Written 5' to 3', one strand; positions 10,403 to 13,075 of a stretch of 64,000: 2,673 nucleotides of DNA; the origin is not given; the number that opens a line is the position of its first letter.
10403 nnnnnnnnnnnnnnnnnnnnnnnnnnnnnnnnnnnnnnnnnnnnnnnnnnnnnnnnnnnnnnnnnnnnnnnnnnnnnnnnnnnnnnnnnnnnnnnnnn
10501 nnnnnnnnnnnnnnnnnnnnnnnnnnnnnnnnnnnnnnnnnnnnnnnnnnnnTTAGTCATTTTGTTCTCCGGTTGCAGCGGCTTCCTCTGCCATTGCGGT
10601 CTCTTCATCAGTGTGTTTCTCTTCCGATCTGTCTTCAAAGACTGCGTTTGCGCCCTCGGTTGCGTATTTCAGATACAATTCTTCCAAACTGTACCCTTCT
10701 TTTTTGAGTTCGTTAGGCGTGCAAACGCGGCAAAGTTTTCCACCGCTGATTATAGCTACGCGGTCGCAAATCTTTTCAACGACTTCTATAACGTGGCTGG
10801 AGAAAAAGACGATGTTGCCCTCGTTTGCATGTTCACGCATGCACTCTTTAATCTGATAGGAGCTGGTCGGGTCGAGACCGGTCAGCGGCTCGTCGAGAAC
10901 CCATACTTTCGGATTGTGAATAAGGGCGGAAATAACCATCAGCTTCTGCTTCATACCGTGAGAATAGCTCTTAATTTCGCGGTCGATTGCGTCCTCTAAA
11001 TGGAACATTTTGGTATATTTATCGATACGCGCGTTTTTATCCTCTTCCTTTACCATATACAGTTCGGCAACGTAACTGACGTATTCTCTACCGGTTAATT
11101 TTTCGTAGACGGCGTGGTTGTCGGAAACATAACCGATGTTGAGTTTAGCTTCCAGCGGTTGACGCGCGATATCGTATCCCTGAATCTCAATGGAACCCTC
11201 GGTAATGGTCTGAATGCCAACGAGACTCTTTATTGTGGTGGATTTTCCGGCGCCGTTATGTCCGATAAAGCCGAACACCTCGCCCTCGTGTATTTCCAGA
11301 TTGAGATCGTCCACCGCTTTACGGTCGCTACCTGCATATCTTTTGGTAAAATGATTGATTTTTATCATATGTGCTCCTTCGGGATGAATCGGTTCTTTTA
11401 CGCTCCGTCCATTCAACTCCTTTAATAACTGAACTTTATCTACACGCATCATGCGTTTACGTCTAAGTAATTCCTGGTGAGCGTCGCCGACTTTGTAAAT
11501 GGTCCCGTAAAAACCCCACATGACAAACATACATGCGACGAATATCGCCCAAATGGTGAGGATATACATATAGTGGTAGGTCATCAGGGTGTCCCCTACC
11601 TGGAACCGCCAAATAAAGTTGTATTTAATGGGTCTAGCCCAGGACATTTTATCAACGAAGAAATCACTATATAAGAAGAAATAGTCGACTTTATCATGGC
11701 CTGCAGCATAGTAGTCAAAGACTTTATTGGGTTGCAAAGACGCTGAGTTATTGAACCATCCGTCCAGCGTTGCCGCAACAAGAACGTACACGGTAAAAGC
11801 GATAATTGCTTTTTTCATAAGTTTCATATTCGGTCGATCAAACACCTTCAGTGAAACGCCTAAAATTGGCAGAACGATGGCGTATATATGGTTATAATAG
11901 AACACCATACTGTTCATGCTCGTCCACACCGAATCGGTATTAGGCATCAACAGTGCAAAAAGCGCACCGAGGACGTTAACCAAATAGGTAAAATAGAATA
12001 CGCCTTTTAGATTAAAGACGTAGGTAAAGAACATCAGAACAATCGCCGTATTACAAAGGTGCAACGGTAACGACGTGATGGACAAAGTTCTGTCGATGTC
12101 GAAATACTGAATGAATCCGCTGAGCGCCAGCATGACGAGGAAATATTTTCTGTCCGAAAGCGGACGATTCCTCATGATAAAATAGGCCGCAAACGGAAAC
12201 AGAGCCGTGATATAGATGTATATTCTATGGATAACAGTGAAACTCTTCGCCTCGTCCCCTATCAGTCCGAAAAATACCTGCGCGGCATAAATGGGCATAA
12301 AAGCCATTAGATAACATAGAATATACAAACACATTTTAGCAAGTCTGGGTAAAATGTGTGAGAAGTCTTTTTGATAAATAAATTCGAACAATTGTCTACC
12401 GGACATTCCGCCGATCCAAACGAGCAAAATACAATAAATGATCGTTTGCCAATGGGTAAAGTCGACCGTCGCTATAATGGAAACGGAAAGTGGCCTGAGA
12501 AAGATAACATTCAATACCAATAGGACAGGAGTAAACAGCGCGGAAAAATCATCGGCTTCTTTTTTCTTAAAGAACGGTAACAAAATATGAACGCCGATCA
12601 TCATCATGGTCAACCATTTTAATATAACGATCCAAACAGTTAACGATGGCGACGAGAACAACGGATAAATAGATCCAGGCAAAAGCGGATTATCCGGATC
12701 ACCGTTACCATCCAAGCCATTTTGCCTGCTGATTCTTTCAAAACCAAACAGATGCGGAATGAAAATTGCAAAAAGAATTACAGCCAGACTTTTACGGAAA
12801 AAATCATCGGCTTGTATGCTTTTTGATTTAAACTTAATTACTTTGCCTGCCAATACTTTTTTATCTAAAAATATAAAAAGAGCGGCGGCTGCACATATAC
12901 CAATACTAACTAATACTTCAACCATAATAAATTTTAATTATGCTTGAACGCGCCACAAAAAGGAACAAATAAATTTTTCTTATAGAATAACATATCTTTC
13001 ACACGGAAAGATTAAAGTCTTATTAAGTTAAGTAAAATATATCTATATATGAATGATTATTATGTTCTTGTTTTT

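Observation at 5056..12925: Unusual operon: YwaF/TMEM164-like membrane domain fused to an ABC ATPase, an exporter permease, a Big_2 anchor protein and a beta-helix lipoprotein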

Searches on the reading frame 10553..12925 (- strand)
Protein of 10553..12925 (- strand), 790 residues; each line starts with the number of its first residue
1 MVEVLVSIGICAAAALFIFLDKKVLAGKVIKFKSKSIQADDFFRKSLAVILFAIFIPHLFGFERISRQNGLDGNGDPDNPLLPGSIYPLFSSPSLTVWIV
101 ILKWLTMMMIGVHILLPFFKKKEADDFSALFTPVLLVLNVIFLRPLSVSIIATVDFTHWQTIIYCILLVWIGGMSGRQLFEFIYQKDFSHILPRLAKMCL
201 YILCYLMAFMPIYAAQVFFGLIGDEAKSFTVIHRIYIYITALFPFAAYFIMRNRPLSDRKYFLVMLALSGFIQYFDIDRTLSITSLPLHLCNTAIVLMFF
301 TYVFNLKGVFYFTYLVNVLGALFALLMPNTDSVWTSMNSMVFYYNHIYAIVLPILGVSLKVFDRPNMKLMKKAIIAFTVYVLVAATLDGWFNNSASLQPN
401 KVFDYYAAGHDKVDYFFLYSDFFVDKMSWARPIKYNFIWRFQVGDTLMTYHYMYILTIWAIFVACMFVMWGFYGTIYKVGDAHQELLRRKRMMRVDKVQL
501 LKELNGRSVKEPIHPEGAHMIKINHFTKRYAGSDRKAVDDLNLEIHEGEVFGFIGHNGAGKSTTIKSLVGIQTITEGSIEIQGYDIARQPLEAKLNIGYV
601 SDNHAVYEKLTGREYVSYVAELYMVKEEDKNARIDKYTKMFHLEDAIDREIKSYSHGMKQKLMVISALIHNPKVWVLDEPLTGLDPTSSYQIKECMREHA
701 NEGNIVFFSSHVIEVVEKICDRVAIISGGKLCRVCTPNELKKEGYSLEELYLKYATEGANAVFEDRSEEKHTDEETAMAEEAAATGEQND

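Call 3: search_protein_families(library=pfam, proteins=[window:10553-12925:-], max_evalue=0.01)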
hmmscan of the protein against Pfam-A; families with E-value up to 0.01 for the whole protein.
window:10553-12925:- (790 aa): 4 families
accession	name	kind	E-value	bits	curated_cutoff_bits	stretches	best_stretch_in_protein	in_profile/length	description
PF00005.33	ABC_tran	-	3.3e-28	99.4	25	1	539-681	2-136/137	ABC transporter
PF14808.11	TMEM164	-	3.1e-09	37.1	25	1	233-469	6-216/217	TMEM164 family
PF13304.12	AAA_21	-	3.6e-09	37.5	27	1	637-711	221-298/304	AAA domain, putative AbiEii toxin, Type IV TA system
PF03193.22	RsgA_GTPase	-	0.0089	16.3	30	0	532-579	91-137/174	RsgA GTPase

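Call 4: search_protein_families(library=ncbifam, proteins=[window:10553-12925:-], max_evalue=0.01)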
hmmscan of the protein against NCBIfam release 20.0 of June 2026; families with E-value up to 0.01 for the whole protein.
window:10553-12925:- (790 aa): 186 families (the best 25 are shown)
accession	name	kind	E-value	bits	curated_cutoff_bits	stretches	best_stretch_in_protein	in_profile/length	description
TIGR01188.1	drrA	subfamily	7.1e-64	216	312.45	1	534-753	5-214/302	daunorubicin resistance ABC transporter, ATP-binding protein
NF033858.1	ABC2_perm_RbbA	equivalog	2.6e-53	181.2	1050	1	499-781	239-527/909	ribosome-associated ATPase/putative transporter RbbA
TIGR03522.1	GldA_ABC_ATP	equivalog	4.3e-50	170.9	402.6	1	521-740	3-219/301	gliding motility-associated ABC transporter ATP-binding subunit GldA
TIGR03740.1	galliderm_ABC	subfamily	5.8e-44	150.4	309.75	1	522-753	2-220/223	lantibiotic protection ABC transporter ATP-binding subunit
NF010060.0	PRK13537.1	equivalog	4.5e-39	134.2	521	1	518-741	13-234/314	nodulation factor ABC transporter ATP-binding protein NodI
TIGR04406.1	LPS_export_lptB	equivalog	3.6e-38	131.2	240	1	521-743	2-225/239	LPS export ABC transporter ATP-binding protein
NF010059.0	PRK13536.1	equivalog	5.4e-38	130.6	549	1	516-743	37-264/342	nodulation factor ABC transporter ATP-binding protein NodI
TIGR03864.1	PQQ_ABC_ATP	hypoth_equivalog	6.8e-37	127.2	302.25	1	521-753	2-234/236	ABC transporter, ATP-binding subunit, PQQ-dependent alcohol dehydrogenase system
NF047565.1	PSM_export_PmtA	equivalog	1.9e-34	119.3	350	1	536-732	15-207/282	phenol-soluble modulin export ABC transporter ATP-binding protein PmtA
TIGR01257.1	rim_protein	equivalog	4.9e-34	116.5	4012.85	1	519-742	1936-2159/2272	rim ABC transporter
TIGR01288.1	nodI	equivalog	5.8e-34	117.5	424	1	526-743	10-225/303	nodulation factor ABC transporter ATP-binding protein NodI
TIGR04521.1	ECF_ATPase_2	equivalog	6.5e-34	117.3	330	1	523-756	6-248/279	energy-coupling factor transporter ATPase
TIGR04520.1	ECF_ATPase_1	equivalog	1.4e-33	116.5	315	1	521-754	1-237/269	energy-coupling factor transporter ATPase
NF008144.0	PRK10895.1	equivalog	4.5e-33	114.7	381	1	524-743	7-227/241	LPS export ABC transporter ATP-binding protein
TIGR00968.1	3a0106s01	subfamily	1.8e-32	112.7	342.75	1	521-743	1-221/237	sulfate ABC transporter ATP-binding protein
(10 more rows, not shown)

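Call 6: find_homologous_proteins(query=window:10553-12925:-, max_evalue=0.001)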
Query window:10553-12925:- (790 aa): 278 proteins with E <= 0.001 among 8000 candidates; the best 120 are listed.
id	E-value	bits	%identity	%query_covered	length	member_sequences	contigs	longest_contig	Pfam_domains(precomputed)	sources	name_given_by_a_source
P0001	0.0e+0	1809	100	100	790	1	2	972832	PF14808.12,PF00005.34,PF13304.13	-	-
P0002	0.0e+0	1532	85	100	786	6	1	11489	PF14808.12,PF00005.34,PF13304.13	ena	-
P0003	0.0e+0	1390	76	100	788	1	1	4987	PF14808.12,PF00005.34,PF13304.13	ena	-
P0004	0.0e+0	1134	65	100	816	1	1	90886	PF14808.12,PF00005.34,PF13304.13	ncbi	-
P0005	0.0e+0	1102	64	100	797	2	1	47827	PF14808.12,PF00005.34,PF13304.13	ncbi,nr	ncbi:MAG: YwaF family protein [Clostridia bacterium]|nr:YwaF family protein [Clostridia bacterium]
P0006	0.0e+0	1091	62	99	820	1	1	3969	PF14808.12,PF00005.34,PF13304.13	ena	-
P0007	0.0e+0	1080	62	100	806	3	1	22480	PF14808.12,PF00005.34,PF13304.13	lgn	-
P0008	0.0e+0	1065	62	99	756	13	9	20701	PF14808.12,PF00005.34,PF13304.13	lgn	-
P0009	0.0e+0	1062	60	100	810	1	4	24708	PF14808.12,PF00005.34,PF13304.13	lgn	-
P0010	0.0e+0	1051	61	99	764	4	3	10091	PF14808.12,PF00005.34,PF13304.13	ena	-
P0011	0.0e+0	1049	61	99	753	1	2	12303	PF14808.12,PF00005.34,PF13304.13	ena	-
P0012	0.0e+0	1043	61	99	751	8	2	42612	PF14808.12,PF00005.34,PF13304.13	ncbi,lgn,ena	-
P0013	0.0e+0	1032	61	96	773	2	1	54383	PF14808.12,PF00005.34,PF13304.13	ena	-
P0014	0.0e+0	1018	58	100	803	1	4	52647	PF14808.12,PF00005.34,PF13304.13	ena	-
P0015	0.0e+0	1018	60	100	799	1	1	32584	PF14808.12,PF00005.34,PF13304.13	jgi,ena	-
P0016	0.0e+0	1017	58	100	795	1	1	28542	PF14808.12,PF00005.34,PF13304.13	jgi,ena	-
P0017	0.0e+0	1014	59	99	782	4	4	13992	PF14808.12,PF00005.34,PF13304.13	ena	-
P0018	1.8e-298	1011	59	100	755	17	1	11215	PF14808.12,PF00005.34,PF13304.13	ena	-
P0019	3.4e-298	1010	58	100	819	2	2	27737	PF14808.12,PF00005.34,PF13304.13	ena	-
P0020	1.6e-297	1008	58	100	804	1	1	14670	PF14808.12,PF00005.34,PF13304.13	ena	-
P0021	3.3e-297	1006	59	96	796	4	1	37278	PF14808.12,PF00005.34,PF13304.13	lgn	-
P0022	6.8e-297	1005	59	99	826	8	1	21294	PF14808.12,PF00005.34,PF13304.13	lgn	-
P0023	1.3e-296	1004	56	100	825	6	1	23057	PF14808.12,PF00005.34,PF13304.13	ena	-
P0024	3.0e-294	997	59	99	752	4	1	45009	PF14808.12,PF00005.34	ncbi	-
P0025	2.0e-293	994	57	100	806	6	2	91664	PF14808.12,PF00005.34,PF13304.13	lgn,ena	-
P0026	1.1e-292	991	58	100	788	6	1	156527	PF14808.12,PF00005.34,PF13304.13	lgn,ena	-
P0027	8.1e-292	989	58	100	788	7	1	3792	PF14808.12,PF00005.34,PF13304.13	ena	-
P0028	2.3e-291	987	58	97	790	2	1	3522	PF14808.12,PF00005.34,PF13304.13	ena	-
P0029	6.8e-290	982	57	100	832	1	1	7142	PF14808.12,PF00005.34,PF13304.13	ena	-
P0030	1.7e-289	981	58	97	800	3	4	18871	PF14808.12,PF00005.34,PF13304.13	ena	-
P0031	9.3e-289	978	57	97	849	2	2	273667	PF14808.12,PF00005.34,PF13304.13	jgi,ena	-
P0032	3.2e-288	977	58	97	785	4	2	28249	PF14808.12,PF00005.34,PF13304.13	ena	-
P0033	5.2e-288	976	57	99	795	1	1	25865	PF14808.12,PF00005.34,PF13304.13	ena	-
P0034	4.0e-287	973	58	97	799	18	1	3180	PF14808.12,PF00005.34,PF13304.13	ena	-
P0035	8.7e-287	972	57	100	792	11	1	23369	PF14808.12,PF00005.34,PF13304.13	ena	-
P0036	1.3e-280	952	57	98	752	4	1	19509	PF14808.12,PF00005.34,PF13304.13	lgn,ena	-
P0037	3.0e-278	944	57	97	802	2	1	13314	PF14808.12,PF00005.34,PF13304.13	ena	-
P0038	8.4e-278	942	57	97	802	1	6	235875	PF14808.12,PF00005.34,PF13304.13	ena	-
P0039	4.1e-277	940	56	97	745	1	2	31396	PF14808.12,PF00005.34,PF13304.13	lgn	-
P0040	2.3e-275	934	56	99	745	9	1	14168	PF14808.12,PF00005.34,PF13304.13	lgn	-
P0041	5.7e-275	933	56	97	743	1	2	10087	PF14808.12,PF00005.34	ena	-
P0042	6.9e-275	933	57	97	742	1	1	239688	PF14808.12,PF00005.34,PF13304.13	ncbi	-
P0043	2.5e-274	931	58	95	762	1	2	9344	PF14808.12,PF00005.34,PF13304.13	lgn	-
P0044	1.0e-273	929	56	97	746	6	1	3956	PF14808.12,PF00005.34,PF13304.13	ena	-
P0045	2.2e-273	928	56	97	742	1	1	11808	PF14808.12,PF00005.34,PF13304.13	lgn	-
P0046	2.7e-273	927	56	97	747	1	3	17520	PF14808.12,PF00005.34,PF13304.13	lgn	-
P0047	3.3e-273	927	58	95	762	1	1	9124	PF14808.12,PF00005.34,PF13304.13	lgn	-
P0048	6.3e-273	926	56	97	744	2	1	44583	PF14808.12,PF00005.34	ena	-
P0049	8.4e-273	926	56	96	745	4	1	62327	PF14808.12,PF00005.34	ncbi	-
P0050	1.4e-272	925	55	99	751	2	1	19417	PF14808.12,PF00005.34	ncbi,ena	-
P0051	5.3e-272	923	57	98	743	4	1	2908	PF14808.12,PF00005.34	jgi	-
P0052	8.7e-272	922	56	97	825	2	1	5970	PF14808.12,PF00005.34,PF13304.13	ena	-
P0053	1.1e-271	922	55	97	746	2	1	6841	PF14808.12,PF00005.34,PF13304.13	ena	-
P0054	1.7e-270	918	55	97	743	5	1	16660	PF14808.12,PF00005.34,PF13304.13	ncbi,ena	-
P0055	6.7e-270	916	55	98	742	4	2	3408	PF14808.12,PF00005.34,PF13304.13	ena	-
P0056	7.1e-270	916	56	97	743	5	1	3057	PF14808.12,PF00005.34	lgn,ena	-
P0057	9.5e-270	916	54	97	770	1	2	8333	PF14808.12,PF00005.34,PF13304.13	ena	-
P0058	3.2e-269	914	55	98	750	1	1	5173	PF14808.12,PF00005.34,PF13304.13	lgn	-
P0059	4.3e-269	913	55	97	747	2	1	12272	PF14808.12,PF00005.34,PF13304.13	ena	-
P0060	5.6e-269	913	55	97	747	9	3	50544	PF14808.12,PF00005.34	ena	-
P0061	2.1e-265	901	55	96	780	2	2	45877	PF14808.12,PF00005.34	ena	-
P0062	3.1e-265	901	58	90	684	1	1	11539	PF14808.12,PF00005.34,PF13304.13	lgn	-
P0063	1.0e-264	899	55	97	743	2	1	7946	PF14808.12,PF00005.34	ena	-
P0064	1.2e-264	899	55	96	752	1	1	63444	PF14808.12,PF00005.34,PF13304.13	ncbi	-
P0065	1.9e-263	895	54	98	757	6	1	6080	PF14808.12,PF00005.34,PF13304.13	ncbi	-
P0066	3.7e-263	894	54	98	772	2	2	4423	PF14808.12,PF00005.34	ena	-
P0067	3.1e-261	887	55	97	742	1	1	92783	PF14808.12,PF00005.34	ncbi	-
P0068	5.6e-261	887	56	93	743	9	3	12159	PF14808.12,PF00005.34,PF13304.13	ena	-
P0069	1.4e-259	882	55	94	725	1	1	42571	PF14808.12,PF00005.34,PF13304.13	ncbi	-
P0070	3.0e-259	881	59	83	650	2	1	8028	PF14808.12,PF00005.34,PF13304.13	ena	-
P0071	3.1e-258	878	54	97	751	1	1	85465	PF14808.12,PF00005.34,PF13304.13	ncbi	-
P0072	5.2e-257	874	53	97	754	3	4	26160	PF14808.12,PF00005.34,PF13304.13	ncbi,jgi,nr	ncbi:MAG: ATP-binding cassette domain-containing protein [Clostridiales bacterium]|nr:ATP-binding ca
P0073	7.1e-255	866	53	96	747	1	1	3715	PF14808.12,PF00005.34,PF13304.13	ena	-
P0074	5.9e-253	860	52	97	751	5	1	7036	PF14808.12,PF00005.34,PF13304.13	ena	-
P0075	4.5e-252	857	54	95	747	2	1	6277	PF14808.12,PF00005.34,PF13304.13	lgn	-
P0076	1.6e-250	852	51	97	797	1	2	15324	PF14808.12,PF00005.34,PF13304.13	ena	-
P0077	2.0e-250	852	51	96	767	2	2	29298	PF14808.12,PF00005.34,PF13304.13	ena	-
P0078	4.3e-250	851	53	92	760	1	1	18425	PF14808.12,PF00005.34,PF13304.13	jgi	jgi:ABC-2 type transport system ATP-binding protein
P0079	7.0e-250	850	52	97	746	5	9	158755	PF14808.12,PF00005.34,PF13304.13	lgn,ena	-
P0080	7.4e-250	850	54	92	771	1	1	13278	PF14808.12,PF00005.34,PF13304.13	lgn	-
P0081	2.6e-249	848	52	95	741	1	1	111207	PF14808.12,PF00005.34,PF13304.13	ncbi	-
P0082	5.5e-248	844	51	99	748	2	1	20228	PF14808.12,PF00005.34,PF13304.13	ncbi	-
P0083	7.5e-248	843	51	99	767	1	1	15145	PF14808.12,PF00005.34,PF13304.13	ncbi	-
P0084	9.5e-248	843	52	92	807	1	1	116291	PF14808.12,PF00005.34,PF13304.13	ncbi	-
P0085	1.2e-247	842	51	95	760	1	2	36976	PF14808.12,PF00005.34,PF13304.13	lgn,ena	-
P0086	1.8e-247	842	52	95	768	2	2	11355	PF14808.12,PF00005.34,PF13304.13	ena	-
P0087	4.6e-247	841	63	73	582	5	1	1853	PF14808.12,PF00005.34,PF13304.13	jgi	jgi:ABC-2 type transport system ATP-binding protein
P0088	2.9e-246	838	51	92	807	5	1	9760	PF14808.12,PF00005.34,PF13304.13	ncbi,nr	ncbi:MAG: YwaF family protein [Clostridia bacterium]|nr:YwaF family protein [Clostridia bacterium]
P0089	6.6e-246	837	53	95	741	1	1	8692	PF14808.12,PF00005.34,PF13304.13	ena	-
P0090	7.0e-246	837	53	90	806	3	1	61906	PF14808.12,PF00005.34,PF13304.13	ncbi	-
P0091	2.3e-245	835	51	96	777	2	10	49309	PF14808.12,PF00005.34,PF13304.13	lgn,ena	-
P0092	3.1e-245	835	51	97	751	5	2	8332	PF14808.12,PF00005.34,PF13304.13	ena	-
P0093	4.2e-245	834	53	94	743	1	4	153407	PF14808.12,PF00005.34,PF13304.13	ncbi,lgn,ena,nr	ncbi:MAG: YwaF family protein [Clostridia bacterium]|nr:YwaF family protein [Clostridia bacterium]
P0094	8.8e-245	833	52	96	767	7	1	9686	PF14808.12,PF00005.34,PF13304.13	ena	-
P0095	1.2e-244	833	52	94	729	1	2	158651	PF14808.12,PF00005.34,PF13304.13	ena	-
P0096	1.1e-243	829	52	95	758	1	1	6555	PF14808.12,PF00005.34,PF13304.13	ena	-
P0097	1.2e-242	826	51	95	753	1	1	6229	PF14808.12,PF00005.34,PF13304.13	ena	-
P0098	9.3e-242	823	51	96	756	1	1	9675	PF14808.12,PF00005.34,PF13304.13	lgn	-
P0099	1.3e-240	819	51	94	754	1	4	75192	PF14808.12,PF00005.34,PF13304.13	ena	-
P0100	2.9e-240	818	51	92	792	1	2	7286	PF14808.12,PF00005.34,PF13304.13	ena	-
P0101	1.7e-239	816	51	94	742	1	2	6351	PF14808.12,PF00005.34,PF13304.13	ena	-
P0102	3.3e-239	815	52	91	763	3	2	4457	PF14808.12,PF00005.34,PF13304.13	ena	-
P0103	1.1e-237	810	51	94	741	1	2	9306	PF14808.12,PF00005.34,PF13304.13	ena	-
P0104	2.2e-237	809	50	97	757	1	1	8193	PF14808.12,PF00005.34,PF13304.13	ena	-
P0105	7.7e-237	807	51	94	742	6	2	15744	PF14808.12,PF00005.34,PF13304.13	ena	-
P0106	1.9e-233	796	51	91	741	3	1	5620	PF14808.12,PF00005.34,PF13304.13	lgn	-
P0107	5.6e-230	784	48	98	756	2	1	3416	PF14808.12,PF00005.34,PF13304.13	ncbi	-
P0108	1.1e-227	777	49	92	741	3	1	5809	PF14808.12,PF00005.34,PF13304.13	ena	-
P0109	1.2e-227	776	52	91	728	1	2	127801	PF14808.12,PF00005.34,PF13304.13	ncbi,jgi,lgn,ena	ncbi:MAG: ATP-binding cassette domain-containing protein [Eubacteriales bacterium]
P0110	2.2e-219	749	57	74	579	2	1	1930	PF14808.12,PF00005.34,PF13304.13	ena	-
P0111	2.9e-208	712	49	86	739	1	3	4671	PF14808.12,PF00005.34,PF13304.13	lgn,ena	-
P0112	8.5e-208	711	49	86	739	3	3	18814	PF14808.12,PF00005.34,PF13304.13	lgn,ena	-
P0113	4.4e-206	705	49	86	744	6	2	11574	PF14808.12,PF00005.34,PF13304.13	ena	-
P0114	7.3e-206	704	49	85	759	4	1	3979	PF14808.12,PF00005.34,PF13304.13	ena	-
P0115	1.4e-205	703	50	86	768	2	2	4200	PF14808.12,PF00005.34,PF13304.13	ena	-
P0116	7.8e-205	701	49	86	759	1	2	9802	PF14808.12,PF00005.34,PF13304.13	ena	-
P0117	1.1e-203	697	50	86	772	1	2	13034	PF14808.12,PF00005.34,PF13304.13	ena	-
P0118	4.3e-203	695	50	85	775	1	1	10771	PF14808.12,PF00005.34,PF13304.13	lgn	-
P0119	6.6e-202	691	49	91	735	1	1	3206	PF14808.12,PF00005.34,PF13304.13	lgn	-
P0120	7.6e-202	691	47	91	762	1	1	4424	PF14808.12,PF00005.34,PF13304.13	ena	-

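Call 13: find_encoding_contigs(protein=P0004, flank=10000, max_places=1)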
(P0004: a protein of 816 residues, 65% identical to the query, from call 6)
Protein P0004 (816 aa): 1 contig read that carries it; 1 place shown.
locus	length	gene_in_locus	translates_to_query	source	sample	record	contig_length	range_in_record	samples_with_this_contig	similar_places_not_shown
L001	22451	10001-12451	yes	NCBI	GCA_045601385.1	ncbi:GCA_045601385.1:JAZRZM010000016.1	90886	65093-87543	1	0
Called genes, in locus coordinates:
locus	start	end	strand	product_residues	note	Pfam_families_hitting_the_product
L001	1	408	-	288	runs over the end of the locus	-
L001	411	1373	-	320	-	PF21694:DNA_pol3_delta_C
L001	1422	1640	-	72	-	PF11823:Se_S_carrier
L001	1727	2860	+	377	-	PF00266:Aminotran_5, PF01053:Cys_Met_Meta_PP (weak)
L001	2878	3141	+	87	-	-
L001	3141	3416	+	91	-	-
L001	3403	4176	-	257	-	PF13353:Fer4_12 (weak), PF04055:Radical_SAM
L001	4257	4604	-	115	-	PF00543:P-II (weak)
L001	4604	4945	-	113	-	-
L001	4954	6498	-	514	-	PF07556:DUF1538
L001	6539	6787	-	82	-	-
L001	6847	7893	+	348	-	PF02661:Fic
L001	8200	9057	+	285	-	-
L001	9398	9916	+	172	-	-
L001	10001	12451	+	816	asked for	PF14808:TMEM164, PF00005:ABC_tran, PF13304:AAA_21 (faint)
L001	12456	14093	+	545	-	PF09847:12TM_1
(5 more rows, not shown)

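Call 14: find_encoding_contigs(protein=P0042, flank=10000, max_places=1)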
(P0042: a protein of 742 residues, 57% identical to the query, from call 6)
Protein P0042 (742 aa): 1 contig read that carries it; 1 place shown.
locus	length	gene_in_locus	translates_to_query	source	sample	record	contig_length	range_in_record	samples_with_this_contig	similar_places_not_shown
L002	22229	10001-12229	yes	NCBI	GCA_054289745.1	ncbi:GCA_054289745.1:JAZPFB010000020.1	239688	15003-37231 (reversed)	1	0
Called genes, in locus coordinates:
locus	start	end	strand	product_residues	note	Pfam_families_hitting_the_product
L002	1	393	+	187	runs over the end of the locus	PF01558:POR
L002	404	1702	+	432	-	PF04443:LuxE (faint), PF00501:AMP-binding, PF14535:AMP-binding_C_2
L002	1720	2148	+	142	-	PF01842:ACT (weak), PF19571:ACT_8, PF22629:ACT_AHAS_ss (faint)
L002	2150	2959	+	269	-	PF04909:Amidohydro_2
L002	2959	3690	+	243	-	PF05857:TraX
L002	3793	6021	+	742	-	PF02837:Glyco_hydro_2_N (weak), PF22666:Glyco_hydro_2_N2 (faint), PF22820:TcaA_3rd_4th (faint), PF00703:Glyco_hydro_2, PF02836:Glyco_hydro_2_C, PF16355:DUF4982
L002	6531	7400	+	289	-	PF02645:DegV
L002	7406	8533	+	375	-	PF00583:Acetyltransf_1 (faint)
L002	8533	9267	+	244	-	PF01553:Acyltransferase (faint)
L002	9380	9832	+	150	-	-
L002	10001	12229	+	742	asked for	PF14808:TMEM164, PF00005:ABC_tran, PF13304:AAA_21 (faint)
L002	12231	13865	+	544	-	PF16949:ABC_tran_2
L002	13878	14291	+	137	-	PF02368:Big_2 (weak)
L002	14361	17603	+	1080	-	PF09479:Flg_new, PF18998:Flg_new_2 (faint), PF09479:Flg_new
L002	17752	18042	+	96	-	PF01371:Trp_repressor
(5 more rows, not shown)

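Call 15: find_encoding_contigs(protein=P0109, flank=10000, max_places=1)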
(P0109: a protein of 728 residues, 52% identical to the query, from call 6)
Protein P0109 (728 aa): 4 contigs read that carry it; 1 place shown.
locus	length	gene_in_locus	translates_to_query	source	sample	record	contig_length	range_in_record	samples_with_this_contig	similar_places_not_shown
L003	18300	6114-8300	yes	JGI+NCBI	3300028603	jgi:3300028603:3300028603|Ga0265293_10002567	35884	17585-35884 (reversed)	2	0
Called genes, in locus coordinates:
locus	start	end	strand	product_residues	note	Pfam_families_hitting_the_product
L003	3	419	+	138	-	?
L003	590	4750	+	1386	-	-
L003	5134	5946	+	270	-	PF00702:Hydrolase, PF13344:Hydrolase_6, PF13242:Hydrolase_like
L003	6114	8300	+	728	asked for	PF14808:TMEM164, PF00005:ABC_tran, PF13304:AAA_21 (faint)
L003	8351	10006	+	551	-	PF16949:ABC_tran_2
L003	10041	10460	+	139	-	-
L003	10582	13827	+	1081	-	PF09479:Flg_new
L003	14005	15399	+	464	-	PF01336:tRNA_anti-codon, PF00152:tRNA-synt_2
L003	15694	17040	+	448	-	PF02812:ELFV_dehydrog_N, PF00208:ELFV_dehydrog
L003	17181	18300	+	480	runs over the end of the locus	-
